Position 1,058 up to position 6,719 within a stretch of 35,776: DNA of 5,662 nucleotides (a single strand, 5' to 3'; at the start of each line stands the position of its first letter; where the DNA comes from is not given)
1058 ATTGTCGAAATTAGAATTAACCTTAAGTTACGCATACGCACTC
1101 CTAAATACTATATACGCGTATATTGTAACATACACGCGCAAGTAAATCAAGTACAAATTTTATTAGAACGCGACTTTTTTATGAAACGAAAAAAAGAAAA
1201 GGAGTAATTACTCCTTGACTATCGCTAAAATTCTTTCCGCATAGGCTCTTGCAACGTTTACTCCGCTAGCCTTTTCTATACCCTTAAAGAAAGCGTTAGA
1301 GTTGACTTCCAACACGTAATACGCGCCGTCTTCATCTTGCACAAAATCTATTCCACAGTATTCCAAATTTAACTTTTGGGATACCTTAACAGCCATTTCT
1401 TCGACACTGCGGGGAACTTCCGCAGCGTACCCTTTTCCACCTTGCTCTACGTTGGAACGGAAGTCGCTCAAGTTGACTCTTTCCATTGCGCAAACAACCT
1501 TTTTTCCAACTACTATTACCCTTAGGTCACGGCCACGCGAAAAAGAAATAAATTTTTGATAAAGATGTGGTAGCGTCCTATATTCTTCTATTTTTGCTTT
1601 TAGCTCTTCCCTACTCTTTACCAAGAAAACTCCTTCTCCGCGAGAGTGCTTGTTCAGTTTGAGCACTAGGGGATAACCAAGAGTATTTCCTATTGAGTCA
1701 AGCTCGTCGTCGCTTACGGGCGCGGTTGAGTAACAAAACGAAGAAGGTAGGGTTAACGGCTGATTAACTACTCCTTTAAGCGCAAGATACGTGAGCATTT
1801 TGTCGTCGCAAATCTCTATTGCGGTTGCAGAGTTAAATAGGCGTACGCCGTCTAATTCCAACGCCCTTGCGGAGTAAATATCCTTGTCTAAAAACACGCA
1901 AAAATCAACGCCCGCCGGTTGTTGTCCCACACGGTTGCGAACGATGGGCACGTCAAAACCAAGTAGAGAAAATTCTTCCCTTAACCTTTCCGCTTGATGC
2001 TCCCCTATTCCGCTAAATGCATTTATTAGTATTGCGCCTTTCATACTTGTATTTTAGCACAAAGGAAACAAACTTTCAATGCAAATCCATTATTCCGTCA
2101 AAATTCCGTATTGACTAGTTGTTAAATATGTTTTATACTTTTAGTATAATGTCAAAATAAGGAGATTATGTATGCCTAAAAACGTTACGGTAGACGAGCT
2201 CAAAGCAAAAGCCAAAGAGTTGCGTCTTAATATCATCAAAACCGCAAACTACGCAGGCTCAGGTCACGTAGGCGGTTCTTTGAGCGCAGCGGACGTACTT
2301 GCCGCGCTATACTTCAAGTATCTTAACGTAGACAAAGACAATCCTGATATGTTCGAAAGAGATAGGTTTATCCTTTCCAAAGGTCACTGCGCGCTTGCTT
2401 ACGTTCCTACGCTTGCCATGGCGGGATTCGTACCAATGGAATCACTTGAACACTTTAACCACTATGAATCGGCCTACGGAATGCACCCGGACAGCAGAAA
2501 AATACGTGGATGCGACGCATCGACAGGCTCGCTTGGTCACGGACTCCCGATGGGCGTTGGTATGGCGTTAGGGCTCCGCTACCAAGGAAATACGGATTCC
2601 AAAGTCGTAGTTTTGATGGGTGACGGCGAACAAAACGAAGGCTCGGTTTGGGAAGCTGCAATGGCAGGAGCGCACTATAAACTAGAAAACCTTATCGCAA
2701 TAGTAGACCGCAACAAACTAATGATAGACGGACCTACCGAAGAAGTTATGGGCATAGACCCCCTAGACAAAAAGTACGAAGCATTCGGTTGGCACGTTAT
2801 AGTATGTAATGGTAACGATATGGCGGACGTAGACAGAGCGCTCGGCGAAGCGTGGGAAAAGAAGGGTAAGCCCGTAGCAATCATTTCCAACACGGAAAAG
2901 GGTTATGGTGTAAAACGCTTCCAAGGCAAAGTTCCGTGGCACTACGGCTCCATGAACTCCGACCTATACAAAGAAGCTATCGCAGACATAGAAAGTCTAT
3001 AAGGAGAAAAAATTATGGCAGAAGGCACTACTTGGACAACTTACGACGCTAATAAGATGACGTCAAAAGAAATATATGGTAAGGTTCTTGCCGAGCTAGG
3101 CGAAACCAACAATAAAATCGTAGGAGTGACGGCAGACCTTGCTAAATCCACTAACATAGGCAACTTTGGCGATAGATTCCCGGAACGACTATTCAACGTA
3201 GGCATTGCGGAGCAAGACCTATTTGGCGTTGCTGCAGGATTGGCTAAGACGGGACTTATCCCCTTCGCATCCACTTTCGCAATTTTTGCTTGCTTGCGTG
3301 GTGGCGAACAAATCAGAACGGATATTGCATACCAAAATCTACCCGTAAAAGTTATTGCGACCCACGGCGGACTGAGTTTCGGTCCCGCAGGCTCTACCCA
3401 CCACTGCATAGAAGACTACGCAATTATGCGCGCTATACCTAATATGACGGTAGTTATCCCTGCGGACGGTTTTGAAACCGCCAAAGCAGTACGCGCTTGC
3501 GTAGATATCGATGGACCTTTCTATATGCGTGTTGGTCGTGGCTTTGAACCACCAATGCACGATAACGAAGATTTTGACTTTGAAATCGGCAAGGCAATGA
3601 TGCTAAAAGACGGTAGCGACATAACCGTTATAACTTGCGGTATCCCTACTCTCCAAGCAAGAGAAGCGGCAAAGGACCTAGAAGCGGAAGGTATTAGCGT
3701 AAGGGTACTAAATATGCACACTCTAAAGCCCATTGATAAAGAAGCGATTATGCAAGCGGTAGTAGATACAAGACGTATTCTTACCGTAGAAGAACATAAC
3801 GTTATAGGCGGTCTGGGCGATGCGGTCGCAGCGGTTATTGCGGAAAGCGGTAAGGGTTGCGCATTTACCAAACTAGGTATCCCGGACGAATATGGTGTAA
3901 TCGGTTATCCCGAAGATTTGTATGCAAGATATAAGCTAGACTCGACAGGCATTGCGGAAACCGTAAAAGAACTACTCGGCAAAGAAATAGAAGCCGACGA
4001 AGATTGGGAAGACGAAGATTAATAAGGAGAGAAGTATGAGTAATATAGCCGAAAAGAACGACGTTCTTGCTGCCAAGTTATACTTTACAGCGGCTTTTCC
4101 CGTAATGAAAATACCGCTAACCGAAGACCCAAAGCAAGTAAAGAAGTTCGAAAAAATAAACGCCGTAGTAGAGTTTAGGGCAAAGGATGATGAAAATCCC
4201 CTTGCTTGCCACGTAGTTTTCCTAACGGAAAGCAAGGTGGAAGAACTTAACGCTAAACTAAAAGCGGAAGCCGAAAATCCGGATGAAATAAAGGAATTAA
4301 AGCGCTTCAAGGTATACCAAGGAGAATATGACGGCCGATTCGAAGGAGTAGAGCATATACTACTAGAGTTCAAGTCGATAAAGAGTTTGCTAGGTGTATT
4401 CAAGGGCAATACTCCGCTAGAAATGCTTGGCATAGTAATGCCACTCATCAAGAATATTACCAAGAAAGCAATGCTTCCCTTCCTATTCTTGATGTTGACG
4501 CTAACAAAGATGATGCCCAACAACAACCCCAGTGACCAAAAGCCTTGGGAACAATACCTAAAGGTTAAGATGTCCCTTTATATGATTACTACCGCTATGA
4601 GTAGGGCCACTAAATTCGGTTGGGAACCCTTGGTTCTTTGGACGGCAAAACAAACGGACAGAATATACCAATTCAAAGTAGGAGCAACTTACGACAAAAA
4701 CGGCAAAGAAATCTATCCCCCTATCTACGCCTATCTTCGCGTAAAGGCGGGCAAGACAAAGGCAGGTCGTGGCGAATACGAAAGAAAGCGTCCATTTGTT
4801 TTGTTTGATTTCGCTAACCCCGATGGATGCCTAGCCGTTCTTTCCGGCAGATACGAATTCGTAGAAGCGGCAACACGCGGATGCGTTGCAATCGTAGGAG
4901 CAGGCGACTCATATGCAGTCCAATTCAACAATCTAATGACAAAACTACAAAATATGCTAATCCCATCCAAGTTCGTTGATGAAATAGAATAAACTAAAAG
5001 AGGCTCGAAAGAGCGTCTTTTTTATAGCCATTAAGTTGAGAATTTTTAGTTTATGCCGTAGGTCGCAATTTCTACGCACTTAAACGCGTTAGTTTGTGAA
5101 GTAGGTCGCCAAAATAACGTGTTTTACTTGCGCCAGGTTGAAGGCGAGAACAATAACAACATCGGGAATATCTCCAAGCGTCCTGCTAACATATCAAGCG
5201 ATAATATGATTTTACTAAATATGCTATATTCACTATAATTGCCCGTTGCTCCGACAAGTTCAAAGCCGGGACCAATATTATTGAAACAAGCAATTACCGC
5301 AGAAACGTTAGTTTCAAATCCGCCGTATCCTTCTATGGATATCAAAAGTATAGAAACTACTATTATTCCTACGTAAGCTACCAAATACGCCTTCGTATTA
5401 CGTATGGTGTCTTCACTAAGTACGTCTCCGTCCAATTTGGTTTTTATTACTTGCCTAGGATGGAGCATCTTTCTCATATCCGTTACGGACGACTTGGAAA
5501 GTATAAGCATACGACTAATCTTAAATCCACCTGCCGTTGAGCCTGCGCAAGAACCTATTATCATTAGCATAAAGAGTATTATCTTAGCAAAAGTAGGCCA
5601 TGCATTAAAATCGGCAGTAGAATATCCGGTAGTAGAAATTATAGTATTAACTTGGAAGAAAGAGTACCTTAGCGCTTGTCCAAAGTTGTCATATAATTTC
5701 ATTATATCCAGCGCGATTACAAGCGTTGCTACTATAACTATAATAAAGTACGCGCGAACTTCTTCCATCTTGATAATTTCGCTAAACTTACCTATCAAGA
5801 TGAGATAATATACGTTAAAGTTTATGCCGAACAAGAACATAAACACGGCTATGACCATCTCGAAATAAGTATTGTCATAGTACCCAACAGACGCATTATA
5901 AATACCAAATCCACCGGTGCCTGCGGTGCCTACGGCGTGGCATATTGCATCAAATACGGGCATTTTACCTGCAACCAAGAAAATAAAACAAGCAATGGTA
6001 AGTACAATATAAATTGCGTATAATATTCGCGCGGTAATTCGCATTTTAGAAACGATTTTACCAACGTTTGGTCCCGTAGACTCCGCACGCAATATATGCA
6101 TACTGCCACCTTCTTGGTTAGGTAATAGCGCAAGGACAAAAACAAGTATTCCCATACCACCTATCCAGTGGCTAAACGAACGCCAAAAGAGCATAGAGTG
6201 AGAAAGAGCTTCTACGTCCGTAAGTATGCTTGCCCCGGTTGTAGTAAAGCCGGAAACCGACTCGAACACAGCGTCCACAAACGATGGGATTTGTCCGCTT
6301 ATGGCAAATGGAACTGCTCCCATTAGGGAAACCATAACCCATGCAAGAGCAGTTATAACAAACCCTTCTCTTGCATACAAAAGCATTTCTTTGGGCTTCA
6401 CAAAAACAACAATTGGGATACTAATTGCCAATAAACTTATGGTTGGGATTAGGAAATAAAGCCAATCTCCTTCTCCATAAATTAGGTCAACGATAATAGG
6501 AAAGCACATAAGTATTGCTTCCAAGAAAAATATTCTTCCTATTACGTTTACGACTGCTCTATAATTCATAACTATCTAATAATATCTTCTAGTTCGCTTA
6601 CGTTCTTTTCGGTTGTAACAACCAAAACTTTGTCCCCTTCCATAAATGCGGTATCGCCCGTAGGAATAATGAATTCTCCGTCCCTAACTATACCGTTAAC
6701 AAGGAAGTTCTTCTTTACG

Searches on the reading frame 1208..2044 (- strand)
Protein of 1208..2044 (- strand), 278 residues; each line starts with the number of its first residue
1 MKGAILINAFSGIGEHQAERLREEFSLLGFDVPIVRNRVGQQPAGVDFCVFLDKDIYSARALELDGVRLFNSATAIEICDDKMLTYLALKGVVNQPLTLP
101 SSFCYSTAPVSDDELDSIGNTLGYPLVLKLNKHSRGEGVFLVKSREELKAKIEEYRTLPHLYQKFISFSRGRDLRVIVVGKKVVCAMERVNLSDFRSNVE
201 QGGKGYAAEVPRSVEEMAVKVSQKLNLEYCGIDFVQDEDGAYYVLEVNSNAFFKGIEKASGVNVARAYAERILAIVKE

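Call 11: search_protein_families(library=pfam, proteins=[window:1208-2044:-], max_evalue=0.001)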
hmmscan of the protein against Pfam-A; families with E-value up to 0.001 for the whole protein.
window:1208-2044:- (278 aa): 8 families
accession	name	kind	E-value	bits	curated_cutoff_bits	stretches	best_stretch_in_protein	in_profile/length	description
PF08443.16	RimK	-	4.7e-36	124.6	21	1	113-270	32-186/188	RimK-like ATP-grasp domain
PF02955.21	GSH-S_ATP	-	2.7e-10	40.4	23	1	126-237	34-154/175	Prokaryotic glutathione synthetase, ATP-grasp domain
PF02655.19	ATP-grasp_3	-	4.6e-10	40.3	23.2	1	79-249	1-155/160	ATP-grasp domain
PF14397.11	ATPgrasp_ST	-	3.3e-08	33.5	31.4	0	214-255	218-260/278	Sugar-transfer associated ATP-grasp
PF07478.18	Dala_Dala_lig_C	-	3.2e-07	30.5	24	1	114-250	27-175/204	D-ala D-ala ligase C-terminus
PF02222.28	ATP-grasp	-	1.7e-06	28.3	27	1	111-232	18-142/179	ATP-grasp domain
PF02786.22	CPSase_L_D2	-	4.7e-05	23.4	19.8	1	110-249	25-178/211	Carbamoyl-phosphate synthase L chain, ATP binding domain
PF14398.11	ATPgrasp_YheCD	-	0.00013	21.8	26.8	0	208-273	179-249/255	YheC/D like ATP-grasp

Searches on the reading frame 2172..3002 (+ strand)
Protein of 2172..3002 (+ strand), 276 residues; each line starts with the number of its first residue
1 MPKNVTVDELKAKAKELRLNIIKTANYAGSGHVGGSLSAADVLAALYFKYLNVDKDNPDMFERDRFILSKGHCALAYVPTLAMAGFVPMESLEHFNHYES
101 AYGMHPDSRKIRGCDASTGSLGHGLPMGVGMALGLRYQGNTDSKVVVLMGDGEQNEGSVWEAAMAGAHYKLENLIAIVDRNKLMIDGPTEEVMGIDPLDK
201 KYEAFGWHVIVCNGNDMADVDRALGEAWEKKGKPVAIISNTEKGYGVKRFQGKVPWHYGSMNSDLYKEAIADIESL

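Call 11: search_protein_families(library=pfam, proteins=[window:2172-3002:+], max_evalue=0.001)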
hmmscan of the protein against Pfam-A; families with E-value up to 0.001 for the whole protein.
window:2172-3002:+ (276 aa): 4 families
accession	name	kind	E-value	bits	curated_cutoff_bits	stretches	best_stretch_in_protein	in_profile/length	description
PF00456.26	Transketolase_N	-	7.6e-48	163.6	22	1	14-262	6-264/334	Transketolase, thiamine diphosphate binding domain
PF00676.26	E1_dh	-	1.8e-08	34.2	22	1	103-229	83-209/300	Dehydrogenase E1 component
PF13292.11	DXP_synthase_N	-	6.6e-08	32.6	21.2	1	3-186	11-176/274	1-deoxy-D-xylulose-5-phosphate synthase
PF02775.26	TPP_enzyme_C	-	1.1e-05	25.7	21.9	1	115-235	24-147/151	Thiamine pyrophosphate enzyme, C-terminal TPP binding domain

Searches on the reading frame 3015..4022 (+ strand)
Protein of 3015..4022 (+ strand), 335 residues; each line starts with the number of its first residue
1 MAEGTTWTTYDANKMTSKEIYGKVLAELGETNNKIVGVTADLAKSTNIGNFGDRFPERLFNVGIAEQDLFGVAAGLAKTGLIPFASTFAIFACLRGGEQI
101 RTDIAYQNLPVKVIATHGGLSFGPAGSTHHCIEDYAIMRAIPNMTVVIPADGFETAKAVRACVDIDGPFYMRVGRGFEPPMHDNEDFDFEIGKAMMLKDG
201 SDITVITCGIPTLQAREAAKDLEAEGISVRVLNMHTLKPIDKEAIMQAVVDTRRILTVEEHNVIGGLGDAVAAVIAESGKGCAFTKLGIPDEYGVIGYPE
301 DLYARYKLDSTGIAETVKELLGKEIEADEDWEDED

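Call 11: search_protein_families(library=pfam, proteins=[window:3015-4022:+], max_evalue=0.001)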
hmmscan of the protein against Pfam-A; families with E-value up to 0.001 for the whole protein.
window:3015-4022:+ (335 aa): 3 families
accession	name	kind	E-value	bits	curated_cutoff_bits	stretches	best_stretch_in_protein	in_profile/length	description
PF02779.29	Transket_pyr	-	4.1e-40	137.7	27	1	14-175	2-169/174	Transketolase, pyrimidine binding domain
PF02780.25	Transketolase_C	-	1.1e-29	103.3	25.9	1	192-313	1-124/124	Transketolase, C-terminal domain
PF17147.9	PFOR_II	-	0.00012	22.9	27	1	202-273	2-73/102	Pyruvate:ferredoxin oxidoreductase core domain II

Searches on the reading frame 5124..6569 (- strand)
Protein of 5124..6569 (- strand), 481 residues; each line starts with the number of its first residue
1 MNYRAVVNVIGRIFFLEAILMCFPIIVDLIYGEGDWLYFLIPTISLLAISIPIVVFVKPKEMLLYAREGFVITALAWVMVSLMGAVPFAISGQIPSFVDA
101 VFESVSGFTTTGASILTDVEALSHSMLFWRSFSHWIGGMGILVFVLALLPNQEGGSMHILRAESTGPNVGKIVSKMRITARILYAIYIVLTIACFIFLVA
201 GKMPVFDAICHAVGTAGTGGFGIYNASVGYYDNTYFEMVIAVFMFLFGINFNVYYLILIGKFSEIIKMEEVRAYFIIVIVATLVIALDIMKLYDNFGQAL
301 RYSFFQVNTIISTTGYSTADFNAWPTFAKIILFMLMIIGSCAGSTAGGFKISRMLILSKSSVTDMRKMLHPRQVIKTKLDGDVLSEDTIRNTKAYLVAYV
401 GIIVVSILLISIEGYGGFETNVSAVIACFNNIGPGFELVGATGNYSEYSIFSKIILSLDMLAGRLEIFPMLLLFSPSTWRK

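Call 11: search_protein_families(library=pfam, proteins=[window:5124-6569:-], max_evalue=0.001)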
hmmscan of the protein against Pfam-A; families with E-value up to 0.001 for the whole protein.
window:5124-6569:- (481 aa): 1 family
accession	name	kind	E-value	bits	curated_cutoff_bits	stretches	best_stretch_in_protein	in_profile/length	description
PF02386.22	TrkH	-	1.4e-60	205.7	27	1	62-477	28-496/502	Cation transport protein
